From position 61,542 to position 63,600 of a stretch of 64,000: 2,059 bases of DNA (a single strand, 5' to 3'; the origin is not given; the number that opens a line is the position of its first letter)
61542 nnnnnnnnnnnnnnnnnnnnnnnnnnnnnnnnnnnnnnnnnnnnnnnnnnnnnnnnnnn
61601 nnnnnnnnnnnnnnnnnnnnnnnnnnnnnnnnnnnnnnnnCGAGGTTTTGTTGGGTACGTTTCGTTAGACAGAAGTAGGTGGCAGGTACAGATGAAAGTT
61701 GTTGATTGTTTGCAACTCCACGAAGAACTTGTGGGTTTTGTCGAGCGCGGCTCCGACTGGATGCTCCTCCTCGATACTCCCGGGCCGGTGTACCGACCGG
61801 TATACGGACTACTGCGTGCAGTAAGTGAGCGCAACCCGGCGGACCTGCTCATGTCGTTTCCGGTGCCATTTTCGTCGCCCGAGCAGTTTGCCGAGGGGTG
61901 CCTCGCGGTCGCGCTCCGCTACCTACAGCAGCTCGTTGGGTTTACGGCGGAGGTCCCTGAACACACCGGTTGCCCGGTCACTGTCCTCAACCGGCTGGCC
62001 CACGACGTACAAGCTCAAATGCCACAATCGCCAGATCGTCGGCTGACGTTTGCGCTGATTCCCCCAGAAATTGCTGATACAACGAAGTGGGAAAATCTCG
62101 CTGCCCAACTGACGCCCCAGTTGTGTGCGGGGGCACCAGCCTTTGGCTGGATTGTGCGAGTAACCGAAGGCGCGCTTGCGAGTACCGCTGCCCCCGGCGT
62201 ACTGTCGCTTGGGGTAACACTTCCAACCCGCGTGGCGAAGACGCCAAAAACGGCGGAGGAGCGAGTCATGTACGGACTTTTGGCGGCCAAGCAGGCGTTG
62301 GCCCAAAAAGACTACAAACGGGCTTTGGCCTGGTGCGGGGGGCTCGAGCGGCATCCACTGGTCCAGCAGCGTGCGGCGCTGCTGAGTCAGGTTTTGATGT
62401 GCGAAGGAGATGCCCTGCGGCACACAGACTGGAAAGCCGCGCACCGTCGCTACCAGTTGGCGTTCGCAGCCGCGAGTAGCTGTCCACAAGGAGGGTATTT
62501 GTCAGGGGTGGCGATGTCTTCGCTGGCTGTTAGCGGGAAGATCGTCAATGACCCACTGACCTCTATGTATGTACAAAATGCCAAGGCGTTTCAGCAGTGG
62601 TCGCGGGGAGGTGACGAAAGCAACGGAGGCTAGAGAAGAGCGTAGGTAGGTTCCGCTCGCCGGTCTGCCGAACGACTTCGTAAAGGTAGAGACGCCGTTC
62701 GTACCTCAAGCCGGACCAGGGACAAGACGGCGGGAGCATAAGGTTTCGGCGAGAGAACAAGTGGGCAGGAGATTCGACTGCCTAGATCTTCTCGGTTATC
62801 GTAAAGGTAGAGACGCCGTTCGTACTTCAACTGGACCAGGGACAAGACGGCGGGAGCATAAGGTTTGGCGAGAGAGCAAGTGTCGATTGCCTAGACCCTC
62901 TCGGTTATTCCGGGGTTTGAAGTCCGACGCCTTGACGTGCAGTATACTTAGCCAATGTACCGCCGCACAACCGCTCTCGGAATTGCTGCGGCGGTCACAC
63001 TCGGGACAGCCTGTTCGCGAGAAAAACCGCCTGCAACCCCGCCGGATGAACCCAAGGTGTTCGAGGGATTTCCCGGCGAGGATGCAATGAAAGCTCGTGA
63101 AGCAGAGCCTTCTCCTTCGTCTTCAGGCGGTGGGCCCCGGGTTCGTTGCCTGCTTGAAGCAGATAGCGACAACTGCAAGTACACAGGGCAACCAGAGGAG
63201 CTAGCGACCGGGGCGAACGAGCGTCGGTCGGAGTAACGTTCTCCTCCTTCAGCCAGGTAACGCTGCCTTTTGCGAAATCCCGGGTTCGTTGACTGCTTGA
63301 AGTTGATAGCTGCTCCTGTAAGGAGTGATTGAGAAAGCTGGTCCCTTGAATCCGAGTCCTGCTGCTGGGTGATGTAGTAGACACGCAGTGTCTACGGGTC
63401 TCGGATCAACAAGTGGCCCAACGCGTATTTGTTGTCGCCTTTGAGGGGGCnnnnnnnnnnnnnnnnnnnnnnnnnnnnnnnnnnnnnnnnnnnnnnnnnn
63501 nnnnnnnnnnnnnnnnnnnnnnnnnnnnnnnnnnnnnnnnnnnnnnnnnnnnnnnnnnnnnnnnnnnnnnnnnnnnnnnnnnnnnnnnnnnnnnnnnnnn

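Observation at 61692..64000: vgrG-downstream cargo region: orphan 313-aa protein, 117-bp repeat pair, small lipoprotein and an opposite-strand gene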

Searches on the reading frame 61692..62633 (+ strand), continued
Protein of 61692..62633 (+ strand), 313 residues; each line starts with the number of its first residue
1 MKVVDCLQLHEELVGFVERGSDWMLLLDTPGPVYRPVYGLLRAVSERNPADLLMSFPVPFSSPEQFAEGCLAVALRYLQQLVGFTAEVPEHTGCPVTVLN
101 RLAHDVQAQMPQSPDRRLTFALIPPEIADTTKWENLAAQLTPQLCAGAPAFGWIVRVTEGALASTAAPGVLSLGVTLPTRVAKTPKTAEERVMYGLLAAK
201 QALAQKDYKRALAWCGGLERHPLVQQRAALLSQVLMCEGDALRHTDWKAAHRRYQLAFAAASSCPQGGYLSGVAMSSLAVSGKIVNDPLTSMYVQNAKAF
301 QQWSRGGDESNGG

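Call 57: find_encoding_contigs(protein=P0022, flank=8000, max_places=2)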
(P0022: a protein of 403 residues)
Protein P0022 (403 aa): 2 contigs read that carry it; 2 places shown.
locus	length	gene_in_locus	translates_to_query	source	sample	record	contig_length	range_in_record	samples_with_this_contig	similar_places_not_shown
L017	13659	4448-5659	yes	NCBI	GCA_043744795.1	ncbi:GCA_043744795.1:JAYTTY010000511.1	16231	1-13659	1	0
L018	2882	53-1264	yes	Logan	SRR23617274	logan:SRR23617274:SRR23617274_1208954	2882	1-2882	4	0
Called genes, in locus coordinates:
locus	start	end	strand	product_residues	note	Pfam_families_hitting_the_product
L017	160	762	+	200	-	PF01725:Ham1p_like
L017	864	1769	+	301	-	PF02899:Phage_int_SAM_1, PF00589:Phage_integrase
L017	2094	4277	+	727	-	PF05954:Phage_GPD, PF06715:Gp5_C (faint), PF04717:Phage_base_V, PF22178:Gp5_trimer_C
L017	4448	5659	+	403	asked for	-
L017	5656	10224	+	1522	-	PF05488:PAAR_motif, PF20148:DUF6531, PF05593:RHS_repeat (weak), PF25023:TEN_YD-shell, PF14414:WHH (faint)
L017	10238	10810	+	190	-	PF14567:SUKH_5 (weak), PF09346:SMI1_KNR4, PF14568:SUKH_6, PF14567:SUKH_5 (weak)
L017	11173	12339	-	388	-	-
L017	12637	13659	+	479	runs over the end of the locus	-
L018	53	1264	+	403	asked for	-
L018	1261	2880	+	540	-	?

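Call 60: find_related_loci(query=A7, collection=genome_contigs, flank=10000)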
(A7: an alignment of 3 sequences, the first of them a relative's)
Query A7 (313 aa) in genome_contigs; peptide patterns used: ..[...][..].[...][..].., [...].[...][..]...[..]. (x = any residue, [..] = any of these).
305 stretches matched a pattern; 1 encode a relative of the query (tblastn E <= 1e-3); 1 distinct loci.
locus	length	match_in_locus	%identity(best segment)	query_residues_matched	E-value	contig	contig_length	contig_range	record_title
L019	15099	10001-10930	47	4-302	2e-80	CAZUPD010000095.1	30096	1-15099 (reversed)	MAG TPA_asm: uncultured Nannocystaceae bacterium isolate SRP334346_co1_110 genome assembly, contig: NODE_1492_length_300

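Call 66: predict_structure(alignment_id=A6)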
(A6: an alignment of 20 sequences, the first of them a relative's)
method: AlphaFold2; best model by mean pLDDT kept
length: 313 residues; sequences in the alignment: 20
mean_pLDDT: 86.2   pTM: 0.68
mean pLDDT of the five models: 86.2, 84.3, 84.2, 84.0, 81.4
residues with pLDDT >= 90: 158; 70-90: 120; 50-70: 28; < 50: 7
segments of 3 or more residues with pLDDT < 50: 307-313
pLDDT, mean of each block of 10 residues (from residue 1): 88 91 91 86 88 94 96 88 69 90 88 87 95 92 62 89 75 82 77 91 91 97 95 96 95 95 83 87 88 80 59 37
secondary structure, 60 per line:
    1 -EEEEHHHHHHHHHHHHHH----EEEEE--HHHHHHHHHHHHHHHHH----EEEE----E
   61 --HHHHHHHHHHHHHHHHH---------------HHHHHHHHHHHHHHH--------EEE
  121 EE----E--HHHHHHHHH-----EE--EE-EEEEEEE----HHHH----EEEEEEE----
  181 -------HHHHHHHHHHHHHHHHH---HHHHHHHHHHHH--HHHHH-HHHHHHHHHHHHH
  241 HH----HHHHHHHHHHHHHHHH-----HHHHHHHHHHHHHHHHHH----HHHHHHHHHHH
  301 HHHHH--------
elements in order: E2-5 H6-19 E24-28 H31-47 E52-55 H63-79 H95-109 E118-122 H130-138 E151-157 H162-165 E170-176 H188-204 H208-219 H222-226 H228-242 H247-262 H268-285 H290-305

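Call 72: fold_search(model_id=the predicted structure, library=pdb)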
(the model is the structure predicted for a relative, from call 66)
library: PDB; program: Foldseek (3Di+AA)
matches with E <= 10: 1300; with E <= 0.001: 1
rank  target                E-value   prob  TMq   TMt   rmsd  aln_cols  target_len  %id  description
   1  7tjj_E                8.5e-04  1.00  0.34  0.26  13.1       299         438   11  S. cerevisiae ORC bound to 84 bp ARS1 DNA and Cdc6 (state 1) with docked Orc6 N-terminal domain (released 2022-10-05)
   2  7tjk_E                1.3e-03  1.00  0.33  0.26  13.5       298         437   11  S. cerevisiae ORC bound to 84 bp ARS1 DNA and Cdc6 (state 2) with docked Orc6 N-terminal domain (released 2022-10-05)
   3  4xgc_C                1.3e-03  0.99  0.32  0.20  20.7       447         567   13  Crystal structure of the eukaryotic origin recognition complex (released 2015-04-01)
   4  7jgr_D                1.8e-03  0.99  0.32  0.25  13.3       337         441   13  Structure of Drosophila ORC bound to DNA (84 bp) and Cdc6 (released 2020-09-09)
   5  8y6q_M                1.9e-03  1.00  0.37  0.14  12.2       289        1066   11  Structure of the Dark/Dronc complex (released 2024-08-07)
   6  4v4l_A                2.2e-03  1.00  0.34  0.12   8.9       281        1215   11  Structure of the Drosophila apoptosome (released 2014-07-09)
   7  7tjf_E                2.3e-03  0.99  0.33  0.25  13.4       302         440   11  S. cerevisiae ORC bound to 84 bp ARS1 DNA (released 2023-01-18)
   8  6k0r_I                2.3e-03  0.97  0.28  0.28  10.4       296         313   11  Ruvbl1-Ruvbl2 with truncated domain II in complex with phosphorylated Cordycepin (released 2020-05-06)
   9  9bcx_F                2.5e-03  1.00  0.35  0.29  11.3       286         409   11  Cryo-EM structure of the S. cerevisiae ORC-Cdc6-Mcm2-7-DNA complex with a fully closed Mcm2-Mcm5 DNA entry gate (released 2025-01-01)
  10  9gjp_E                2.7e-03  0.97  0.31  0.25  15.0       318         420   12  OCCM maturation intermediate stalled with an Arginine Finger mutation in Mcm5: Conformer 2 (released 2025-03-05)
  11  2a5y_B                3.2e-03  1.00  0.36  0.26   8.5       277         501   10  Structure of a CED-4/CED-9 complex (released 2005-10-11)
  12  8dr0_C                3.5e-03  0.94  0.29  0.28  12.5       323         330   13  Closed state of RFC:PCNA bound to a 3' ss/dsDNA junction (released 2022-08-24)
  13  7tji_E                3.7e-03  0.97  0.31  0.24  13.5       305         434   12  S. cerevisiae ORC bound to 84 bp ARS1 DNA and Cdc6 (state 2) with flexible Orc6 N-terminal domain (released 2022-10-05)
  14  3j2t_A                3.9e-03  0.97  0.33  0.12  17.7       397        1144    9  An improved model of the human apoptosome (released 2013-04-10)
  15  1fnn_A                4.1e-03  0.98  0.34  0.30  15.5       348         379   12  CRYSTAL STRUCTURE OF CDC6P FROM PYROBACULUM AEROPHILUM (released 2000-10-04)
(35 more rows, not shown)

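Call 97: find_related_loci(query=A8, collection=metagenome_contigs, flank=8000)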
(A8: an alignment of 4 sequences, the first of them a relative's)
Query A8 (415 aa) in metagenome_contigs; peptide patterns used: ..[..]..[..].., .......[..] (x = any residue, [..] = any of these).
509 stretches matched a pattern, but none encodes a relative of the query by tblastn (E <= 1e-3).

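Call 105: find_encoding_contigs(protein=P0006, flank=10000, max_places=4)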
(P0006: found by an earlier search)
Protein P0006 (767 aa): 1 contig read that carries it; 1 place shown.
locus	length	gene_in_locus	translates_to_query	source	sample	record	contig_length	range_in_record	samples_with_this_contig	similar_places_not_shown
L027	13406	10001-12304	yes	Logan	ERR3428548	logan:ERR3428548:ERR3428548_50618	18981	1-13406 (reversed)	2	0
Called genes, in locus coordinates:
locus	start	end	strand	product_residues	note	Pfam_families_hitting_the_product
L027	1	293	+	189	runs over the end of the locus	PF12790:T6SS-SciN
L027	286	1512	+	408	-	PF05936:T6SS_VasE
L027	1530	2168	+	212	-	PF09850:DotU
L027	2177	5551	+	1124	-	PF14331:IcmF-related_N, PF06761:IcmF-related, PF06744:IcmF_C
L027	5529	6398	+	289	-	PF09867:TagF_N (weak)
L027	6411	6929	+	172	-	PF05591:T6SS_VipA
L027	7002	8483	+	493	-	PF05943:VipB, PF18945:VipB_2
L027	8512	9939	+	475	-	PF06812:ImpA_N, PF16989:T6SS_VasJ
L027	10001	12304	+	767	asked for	PF05954:Phage_GPD, PF20093:DUF6484 (faint), PF04717:Phage_base_V, PF22178:Gp5_trimer_C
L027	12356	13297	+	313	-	-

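Call 109: search_protein_families(library=ncbifam, proteins=[P0017, P0025, P0011, P0022, P0002, P0009, P0020], max_evalue=0.01)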
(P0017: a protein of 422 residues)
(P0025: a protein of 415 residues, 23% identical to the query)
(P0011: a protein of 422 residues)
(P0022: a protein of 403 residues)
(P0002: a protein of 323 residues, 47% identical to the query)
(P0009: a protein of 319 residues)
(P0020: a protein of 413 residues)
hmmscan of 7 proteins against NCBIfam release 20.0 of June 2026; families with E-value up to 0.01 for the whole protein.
P0017 (422 aa): 2 families
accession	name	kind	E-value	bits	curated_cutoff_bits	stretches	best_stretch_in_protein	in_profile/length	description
NF002725.1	PRK02603.1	equivalog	0.002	18.2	143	1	235-330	50-143/173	photosystem I assembly protein Ycf3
NF053520.1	HK_Porph_FimS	equivalog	0.0044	15.3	600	1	223-398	87-261/618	sensor histidine kinase FimS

P0025 (415 aa): 8 families
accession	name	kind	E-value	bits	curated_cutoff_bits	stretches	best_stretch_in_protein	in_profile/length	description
NF053520.1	HK_Porph_FimS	equivalog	2.4e-06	26.1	600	1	215-388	80-253/618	sensor histidine kinase FimS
NF052312.1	T9SS_PorW_SprE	equivalog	2e-05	23.4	250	1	244-347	275-375/716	type IX secretion system periplasmic lipoprotein PorW/SprE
TIGR02552.1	LcrH_SycD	equivalog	0.00066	19.4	104.8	1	217-329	16-116/136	SycD/LcrH family type III secretion system chaperone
NF002725.1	PRK02603.1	equivalog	0.00082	19.4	143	0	233-327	49-141/173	photosystem I assembly protein Ycf3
NF053779.1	BT3442_fam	equivalog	0.0009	18.1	940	1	236-329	159-252/563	BT3442 family protein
NF053720.1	NsdA_fam_reg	subfamily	0.0015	18.2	75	1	273-338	215-280/432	NsdA family TPR-like regulatory protein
NF047371.1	FlcA_CTERM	equivalog_domain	0.0032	16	300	0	224-304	478-552/646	periplasmic flagellar collar protein FlcA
NF041717.1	HaaA_phane_TPR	equivalog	0.0053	14.9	1125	1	218-362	591-735/882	cyclophane-containing RiPP biosynthesis TPR protein HaaT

P0011 (422 aa): 2 families
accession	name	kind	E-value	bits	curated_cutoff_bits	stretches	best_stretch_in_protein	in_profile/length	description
NF053520.1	HK_Porph_FimS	equivalog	7.2e-07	27.8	600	1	191-357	54-220/618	sensor histidine kinase FimS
NF053617.1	SARPRegAfsRStmc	equivalog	0.0012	16.9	1430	1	204-405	679-880/986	SARP-family global regulator AfsR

P0022 (403 aa): 0 families

P0002 (323 aa): 0 families

P0009 (319 aa): 0 families

P0020 (413 aa): 2 families
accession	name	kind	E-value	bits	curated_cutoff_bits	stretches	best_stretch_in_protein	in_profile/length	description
NF052312.1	T9SS_PorW_SprE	equivalog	0.00018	20.3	250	1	213-322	247-351/716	type IX secretion system periplasmic lipoprotein PorW/SprE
NF053520.1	HK_Porph_FimS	equivalog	0.00083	17.7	600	1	213-325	79-190/618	sensor histidine kinase FimS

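Call 111: search_protein_families(library=ncbifam, proteins=[L005:559-2088:-], max_evalue=0.1)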
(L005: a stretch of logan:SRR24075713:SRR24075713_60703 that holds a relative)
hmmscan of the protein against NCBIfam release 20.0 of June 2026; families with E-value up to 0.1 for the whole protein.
L005:559-2088:- (510 aa): 0 families

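Call 112: search_solved_structures(query=L005:559-2088:-, max_evalue=1)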
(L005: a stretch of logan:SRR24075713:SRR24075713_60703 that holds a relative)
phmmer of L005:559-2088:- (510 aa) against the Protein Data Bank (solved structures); distinct sequences matched with E-value up to 1: 16.
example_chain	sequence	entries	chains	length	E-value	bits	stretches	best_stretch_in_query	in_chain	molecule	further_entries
5m14_C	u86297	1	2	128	0.02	16.7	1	84-148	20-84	synthetic Nanobody L2_G11 (a-MBP#2)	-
5m15_C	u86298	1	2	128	0.037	15.9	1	84-148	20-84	Synthetic nanobody L2_D09, (a-MBP#3)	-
5it7_H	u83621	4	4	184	0.18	13.6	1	179-230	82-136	KLLA0C13519p | Ribosomal protein eS7 | 40S ribosomal protein S7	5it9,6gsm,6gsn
3j80_H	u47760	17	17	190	0.19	13.5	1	179-230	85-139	eS7 | 40S ribosomal protein S7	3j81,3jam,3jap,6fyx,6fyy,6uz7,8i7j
8cni_A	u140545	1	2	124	0.24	13.2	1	84-148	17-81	Sybody 27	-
9bh5_AH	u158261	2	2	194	0.24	13.2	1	188-231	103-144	Small ribosomal subunit protein eS7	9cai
5m13_B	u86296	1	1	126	0.24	13.1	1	84-148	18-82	synthetic Nanobody L2_C06 (a-MBP#2)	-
9fgv_B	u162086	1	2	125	0.29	12.9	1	84-148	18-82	Gluebody anti-MBP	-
7omm_D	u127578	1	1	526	0.32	12.8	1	84-147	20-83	ProMacrobody 51,Maltodextrin-binding protein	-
9hur_B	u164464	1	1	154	0.39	12.5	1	84-147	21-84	sybody LA4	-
7p77_W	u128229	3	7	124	0.67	11.7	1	84-147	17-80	sybody#68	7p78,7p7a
7klw_C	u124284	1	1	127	0.68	11.7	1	84-147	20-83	SB68, Synthetic nanobody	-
7mfu_C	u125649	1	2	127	0.7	11.7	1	84-147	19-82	Synthetic nanobody #68 (Sb68)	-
7p14_B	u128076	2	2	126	0.81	11.4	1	85-147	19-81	Sybody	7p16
4ri0_A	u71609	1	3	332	0.86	11.3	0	429-481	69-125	Serine protease HTRA3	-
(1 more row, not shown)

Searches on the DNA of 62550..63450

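Call 11: search_rna_families(source=window, start=62550, end=63450, threshold=evalue, max_evalue=10)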
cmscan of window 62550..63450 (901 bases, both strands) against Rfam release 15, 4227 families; matches with E-value up to 10: 4.
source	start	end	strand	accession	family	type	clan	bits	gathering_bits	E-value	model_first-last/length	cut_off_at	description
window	63071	63100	+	RF01300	snoU49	Gene; snRNA; snoRNA; CD-box;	CL00062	14.8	35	7.9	1-65/65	no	Small nucleolar RNA U49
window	63356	63436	-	RF03541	Flavi_ISFV_xrRNA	Cis-reg;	-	13.9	50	4.4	1-89/89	no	Insect-specific Flavivirus exoribonuclease-resistant RNA element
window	63123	63281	-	RF02156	NPPA-AS1_1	Gene; lncRNA;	-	13.2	45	8.3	1-176/176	no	NPPA antisense RNA 1 conserved region 1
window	62715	62838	+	RF02175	SMAD5-AS1_3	Gene; lncRNA;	-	11.3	60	8.7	1-125/125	no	SMAD5 antisense RNA 1 conserved region 3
